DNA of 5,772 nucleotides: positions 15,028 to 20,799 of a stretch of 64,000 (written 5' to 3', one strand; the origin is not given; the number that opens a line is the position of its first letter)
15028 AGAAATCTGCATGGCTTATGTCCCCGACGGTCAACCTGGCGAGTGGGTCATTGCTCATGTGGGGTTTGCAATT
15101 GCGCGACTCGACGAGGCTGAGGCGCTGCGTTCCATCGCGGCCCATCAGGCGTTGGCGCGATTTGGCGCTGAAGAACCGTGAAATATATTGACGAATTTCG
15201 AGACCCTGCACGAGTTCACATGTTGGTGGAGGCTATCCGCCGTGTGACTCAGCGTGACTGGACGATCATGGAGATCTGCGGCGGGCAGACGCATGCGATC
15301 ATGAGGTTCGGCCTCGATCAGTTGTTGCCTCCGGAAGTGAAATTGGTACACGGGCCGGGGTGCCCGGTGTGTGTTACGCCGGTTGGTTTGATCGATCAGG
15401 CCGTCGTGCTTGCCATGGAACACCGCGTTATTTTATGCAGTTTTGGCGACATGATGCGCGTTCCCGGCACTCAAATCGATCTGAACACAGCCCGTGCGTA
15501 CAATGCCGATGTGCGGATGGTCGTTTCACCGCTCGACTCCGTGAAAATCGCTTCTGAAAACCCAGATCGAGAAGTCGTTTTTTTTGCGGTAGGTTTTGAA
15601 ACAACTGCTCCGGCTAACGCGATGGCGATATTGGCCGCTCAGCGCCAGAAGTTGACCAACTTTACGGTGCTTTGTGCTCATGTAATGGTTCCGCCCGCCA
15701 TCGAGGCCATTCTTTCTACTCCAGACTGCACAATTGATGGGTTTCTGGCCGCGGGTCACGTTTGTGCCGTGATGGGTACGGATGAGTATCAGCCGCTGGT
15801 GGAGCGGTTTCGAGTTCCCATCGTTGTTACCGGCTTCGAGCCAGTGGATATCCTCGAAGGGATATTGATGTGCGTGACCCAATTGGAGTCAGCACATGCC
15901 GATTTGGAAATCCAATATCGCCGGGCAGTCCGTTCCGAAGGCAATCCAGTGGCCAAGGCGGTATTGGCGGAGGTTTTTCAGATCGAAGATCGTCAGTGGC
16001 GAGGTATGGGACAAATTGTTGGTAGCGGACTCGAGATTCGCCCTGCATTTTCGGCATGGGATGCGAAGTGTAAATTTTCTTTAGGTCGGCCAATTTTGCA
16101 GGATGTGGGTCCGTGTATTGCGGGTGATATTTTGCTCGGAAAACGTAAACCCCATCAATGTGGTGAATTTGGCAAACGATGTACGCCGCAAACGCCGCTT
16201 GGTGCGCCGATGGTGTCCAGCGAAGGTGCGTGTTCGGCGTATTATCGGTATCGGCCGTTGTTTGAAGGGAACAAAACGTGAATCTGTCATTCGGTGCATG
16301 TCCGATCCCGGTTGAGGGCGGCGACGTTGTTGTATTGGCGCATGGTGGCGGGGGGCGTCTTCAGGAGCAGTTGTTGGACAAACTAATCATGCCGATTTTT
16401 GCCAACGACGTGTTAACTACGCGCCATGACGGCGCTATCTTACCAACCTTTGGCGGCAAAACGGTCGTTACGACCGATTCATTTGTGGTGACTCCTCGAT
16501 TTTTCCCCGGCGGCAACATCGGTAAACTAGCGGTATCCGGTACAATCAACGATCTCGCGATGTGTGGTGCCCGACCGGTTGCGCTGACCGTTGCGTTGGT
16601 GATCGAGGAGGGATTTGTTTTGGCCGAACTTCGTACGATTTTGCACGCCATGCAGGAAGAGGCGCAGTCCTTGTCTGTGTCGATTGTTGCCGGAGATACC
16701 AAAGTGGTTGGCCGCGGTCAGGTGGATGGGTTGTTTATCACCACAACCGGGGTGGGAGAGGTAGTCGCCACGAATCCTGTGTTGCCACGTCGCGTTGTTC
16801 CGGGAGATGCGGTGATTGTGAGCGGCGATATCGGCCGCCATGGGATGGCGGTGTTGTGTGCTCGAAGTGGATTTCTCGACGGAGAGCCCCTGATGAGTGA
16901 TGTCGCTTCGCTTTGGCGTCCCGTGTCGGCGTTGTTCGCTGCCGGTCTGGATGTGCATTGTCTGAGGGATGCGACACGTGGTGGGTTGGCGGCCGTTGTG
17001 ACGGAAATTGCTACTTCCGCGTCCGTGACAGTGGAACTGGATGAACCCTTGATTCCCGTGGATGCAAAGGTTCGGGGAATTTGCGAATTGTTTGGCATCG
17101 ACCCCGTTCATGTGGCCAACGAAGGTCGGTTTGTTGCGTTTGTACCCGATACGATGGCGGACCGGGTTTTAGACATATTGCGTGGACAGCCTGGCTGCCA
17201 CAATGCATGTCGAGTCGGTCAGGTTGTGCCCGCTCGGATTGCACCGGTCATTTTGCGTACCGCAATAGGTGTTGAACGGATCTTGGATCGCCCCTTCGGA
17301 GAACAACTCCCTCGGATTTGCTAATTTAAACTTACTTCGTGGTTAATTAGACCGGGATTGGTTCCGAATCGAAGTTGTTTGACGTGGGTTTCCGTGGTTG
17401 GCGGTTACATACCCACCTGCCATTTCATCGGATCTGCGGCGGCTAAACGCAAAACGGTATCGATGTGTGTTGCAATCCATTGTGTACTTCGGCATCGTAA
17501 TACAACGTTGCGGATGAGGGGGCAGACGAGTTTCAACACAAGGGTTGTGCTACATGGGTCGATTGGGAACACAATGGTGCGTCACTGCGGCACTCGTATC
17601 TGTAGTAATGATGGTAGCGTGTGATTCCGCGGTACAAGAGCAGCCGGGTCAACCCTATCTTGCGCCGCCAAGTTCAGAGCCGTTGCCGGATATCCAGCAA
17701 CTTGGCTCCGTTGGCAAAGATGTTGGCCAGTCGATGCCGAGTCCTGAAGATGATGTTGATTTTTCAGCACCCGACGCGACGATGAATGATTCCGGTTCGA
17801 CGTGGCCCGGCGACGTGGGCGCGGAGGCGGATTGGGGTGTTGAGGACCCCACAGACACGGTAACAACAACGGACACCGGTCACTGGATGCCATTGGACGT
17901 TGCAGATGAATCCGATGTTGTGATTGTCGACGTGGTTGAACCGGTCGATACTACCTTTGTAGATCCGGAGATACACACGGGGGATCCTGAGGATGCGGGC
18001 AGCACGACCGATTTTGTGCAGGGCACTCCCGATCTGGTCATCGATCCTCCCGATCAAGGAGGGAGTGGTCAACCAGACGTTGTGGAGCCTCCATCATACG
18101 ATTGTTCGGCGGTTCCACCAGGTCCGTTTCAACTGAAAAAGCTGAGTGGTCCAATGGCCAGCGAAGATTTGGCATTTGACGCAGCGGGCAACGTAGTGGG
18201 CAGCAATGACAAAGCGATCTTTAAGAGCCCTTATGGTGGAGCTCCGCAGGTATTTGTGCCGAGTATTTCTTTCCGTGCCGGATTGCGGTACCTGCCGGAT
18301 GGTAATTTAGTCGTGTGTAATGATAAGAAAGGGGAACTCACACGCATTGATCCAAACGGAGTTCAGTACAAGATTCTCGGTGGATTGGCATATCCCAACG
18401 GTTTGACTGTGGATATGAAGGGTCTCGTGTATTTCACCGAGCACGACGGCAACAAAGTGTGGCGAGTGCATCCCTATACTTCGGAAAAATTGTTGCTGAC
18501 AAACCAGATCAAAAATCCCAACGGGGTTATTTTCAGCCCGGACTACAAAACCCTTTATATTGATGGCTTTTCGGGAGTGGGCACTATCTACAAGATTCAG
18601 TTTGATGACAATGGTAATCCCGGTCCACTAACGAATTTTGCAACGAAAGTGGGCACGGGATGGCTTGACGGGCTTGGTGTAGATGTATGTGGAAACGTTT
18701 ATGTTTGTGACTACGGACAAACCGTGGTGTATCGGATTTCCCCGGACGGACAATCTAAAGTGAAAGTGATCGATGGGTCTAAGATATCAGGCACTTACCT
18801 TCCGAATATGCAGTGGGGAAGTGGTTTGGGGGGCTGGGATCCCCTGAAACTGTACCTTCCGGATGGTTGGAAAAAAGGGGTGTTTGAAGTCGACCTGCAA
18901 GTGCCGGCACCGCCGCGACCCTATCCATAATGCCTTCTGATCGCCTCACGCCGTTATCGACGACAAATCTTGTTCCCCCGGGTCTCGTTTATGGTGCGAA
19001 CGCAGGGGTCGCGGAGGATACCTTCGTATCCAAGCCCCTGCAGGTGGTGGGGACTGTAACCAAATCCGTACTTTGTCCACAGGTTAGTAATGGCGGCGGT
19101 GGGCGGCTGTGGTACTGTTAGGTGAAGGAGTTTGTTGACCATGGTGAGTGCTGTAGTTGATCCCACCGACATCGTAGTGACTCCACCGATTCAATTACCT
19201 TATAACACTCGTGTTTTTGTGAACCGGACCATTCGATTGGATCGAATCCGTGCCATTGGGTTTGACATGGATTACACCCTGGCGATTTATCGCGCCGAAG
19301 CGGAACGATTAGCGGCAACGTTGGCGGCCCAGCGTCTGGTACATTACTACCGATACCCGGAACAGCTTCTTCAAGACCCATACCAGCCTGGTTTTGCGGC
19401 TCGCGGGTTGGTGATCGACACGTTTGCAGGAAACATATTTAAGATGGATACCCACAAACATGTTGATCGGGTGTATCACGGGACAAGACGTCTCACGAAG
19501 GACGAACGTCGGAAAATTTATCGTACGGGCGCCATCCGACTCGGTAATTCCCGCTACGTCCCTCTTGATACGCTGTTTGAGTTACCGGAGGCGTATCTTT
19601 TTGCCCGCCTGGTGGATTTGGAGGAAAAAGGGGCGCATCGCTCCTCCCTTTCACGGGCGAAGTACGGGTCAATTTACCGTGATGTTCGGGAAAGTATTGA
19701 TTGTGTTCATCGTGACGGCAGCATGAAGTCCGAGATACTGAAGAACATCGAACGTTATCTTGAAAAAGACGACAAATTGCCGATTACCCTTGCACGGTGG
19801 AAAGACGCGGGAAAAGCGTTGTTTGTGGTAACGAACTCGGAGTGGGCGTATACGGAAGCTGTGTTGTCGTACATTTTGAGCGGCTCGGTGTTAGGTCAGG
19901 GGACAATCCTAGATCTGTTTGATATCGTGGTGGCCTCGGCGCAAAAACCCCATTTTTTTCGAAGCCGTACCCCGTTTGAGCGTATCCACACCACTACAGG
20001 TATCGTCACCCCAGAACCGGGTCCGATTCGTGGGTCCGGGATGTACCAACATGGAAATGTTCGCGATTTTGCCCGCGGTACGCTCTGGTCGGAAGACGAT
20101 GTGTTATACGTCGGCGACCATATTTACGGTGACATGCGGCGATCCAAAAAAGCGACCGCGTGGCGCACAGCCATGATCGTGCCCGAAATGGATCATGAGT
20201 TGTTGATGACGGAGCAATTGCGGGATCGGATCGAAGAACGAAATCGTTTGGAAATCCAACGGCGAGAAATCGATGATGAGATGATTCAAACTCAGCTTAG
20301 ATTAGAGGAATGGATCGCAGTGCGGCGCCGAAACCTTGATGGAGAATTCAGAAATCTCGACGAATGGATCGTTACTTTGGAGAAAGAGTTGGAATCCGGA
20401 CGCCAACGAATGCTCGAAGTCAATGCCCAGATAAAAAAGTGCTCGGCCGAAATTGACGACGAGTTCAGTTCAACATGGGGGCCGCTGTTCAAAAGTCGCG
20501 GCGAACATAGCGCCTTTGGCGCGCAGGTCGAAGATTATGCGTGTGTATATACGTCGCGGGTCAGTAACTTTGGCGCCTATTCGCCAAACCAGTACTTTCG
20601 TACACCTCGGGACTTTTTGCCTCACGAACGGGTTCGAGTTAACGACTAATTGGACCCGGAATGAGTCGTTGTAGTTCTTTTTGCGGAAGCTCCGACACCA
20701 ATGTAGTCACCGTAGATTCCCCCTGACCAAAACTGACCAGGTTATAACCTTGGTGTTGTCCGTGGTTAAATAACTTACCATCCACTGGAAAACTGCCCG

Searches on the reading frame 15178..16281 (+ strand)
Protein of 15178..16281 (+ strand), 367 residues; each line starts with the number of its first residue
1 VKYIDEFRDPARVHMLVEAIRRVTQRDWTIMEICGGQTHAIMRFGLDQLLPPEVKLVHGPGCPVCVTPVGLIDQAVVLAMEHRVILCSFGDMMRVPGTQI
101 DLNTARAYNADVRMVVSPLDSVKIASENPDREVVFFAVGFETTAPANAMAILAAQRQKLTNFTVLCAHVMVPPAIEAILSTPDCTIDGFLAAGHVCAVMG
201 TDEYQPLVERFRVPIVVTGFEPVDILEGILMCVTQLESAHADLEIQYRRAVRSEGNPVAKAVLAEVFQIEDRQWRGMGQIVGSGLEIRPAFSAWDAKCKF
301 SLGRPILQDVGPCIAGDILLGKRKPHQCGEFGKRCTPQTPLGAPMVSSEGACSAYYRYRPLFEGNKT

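Call 29: search_protein_families(library=pfam, proteins=[window:15178-16281:+], max_evalue=0.001)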
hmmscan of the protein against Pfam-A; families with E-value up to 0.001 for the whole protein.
window:15178-16281:+ (367 aa): 1 family
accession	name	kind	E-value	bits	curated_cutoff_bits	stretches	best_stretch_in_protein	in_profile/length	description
PF01924.21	HypD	-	6.2e-148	493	25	1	13-359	3-351/351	Hydrogenase formation hypA family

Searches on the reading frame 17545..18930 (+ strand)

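Call 29: search_protein_families(library=pfam, proteins=[window:17545-18930:+], max_evalue=0.001)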
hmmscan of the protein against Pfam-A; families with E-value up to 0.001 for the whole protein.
window:17545-18930:+ (461 aa): 1 family
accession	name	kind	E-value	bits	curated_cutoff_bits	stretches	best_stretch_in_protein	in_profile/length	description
PF08450.18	SGL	-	1e-14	55.2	26.3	1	302-404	112-216/246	SMP-30/Gluconolactonase/LRE-like region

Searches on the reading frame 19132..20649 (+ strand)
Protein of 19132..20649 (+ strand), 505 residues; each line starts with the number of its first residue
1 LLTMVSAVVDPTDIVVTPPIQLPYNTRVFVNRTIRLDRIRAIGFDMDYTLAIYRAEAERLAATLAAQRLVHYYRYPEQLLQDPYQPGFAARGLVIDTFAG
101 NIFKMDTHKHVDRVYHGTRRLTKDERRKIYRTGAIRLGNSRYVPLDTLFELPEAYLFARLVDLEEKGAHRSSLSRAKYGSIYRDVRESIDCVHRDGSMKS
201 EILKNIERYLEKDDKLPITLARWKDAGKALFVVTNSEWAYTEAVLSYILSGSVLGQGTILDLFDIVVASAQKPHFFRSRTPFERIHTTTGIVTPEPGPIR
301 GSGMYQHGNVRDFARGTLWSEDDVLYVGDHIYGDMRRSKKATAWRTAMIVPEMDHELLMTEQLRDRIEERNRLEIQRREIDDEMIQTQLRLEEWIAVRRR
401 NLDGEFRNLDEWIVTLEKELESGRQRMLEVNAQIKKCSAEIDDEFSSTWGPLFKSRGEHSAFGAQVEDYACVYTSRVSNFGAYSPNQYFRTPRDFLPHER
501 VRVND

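Call 29: search_protein_families(library=pfam, proteins=[window:19132-20649:+], max_evalue=0.001)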
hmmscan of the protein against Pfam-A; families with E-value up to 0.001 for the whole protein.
window:19132-20649:+ (505 aa): 1 family
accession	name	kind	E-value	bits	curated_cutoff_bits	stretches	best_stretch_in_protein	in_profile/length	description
PF05761.20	5_nucleotid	-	7.7e-144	480.5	28.5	1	28-500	1-459/460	5' nucleotidase family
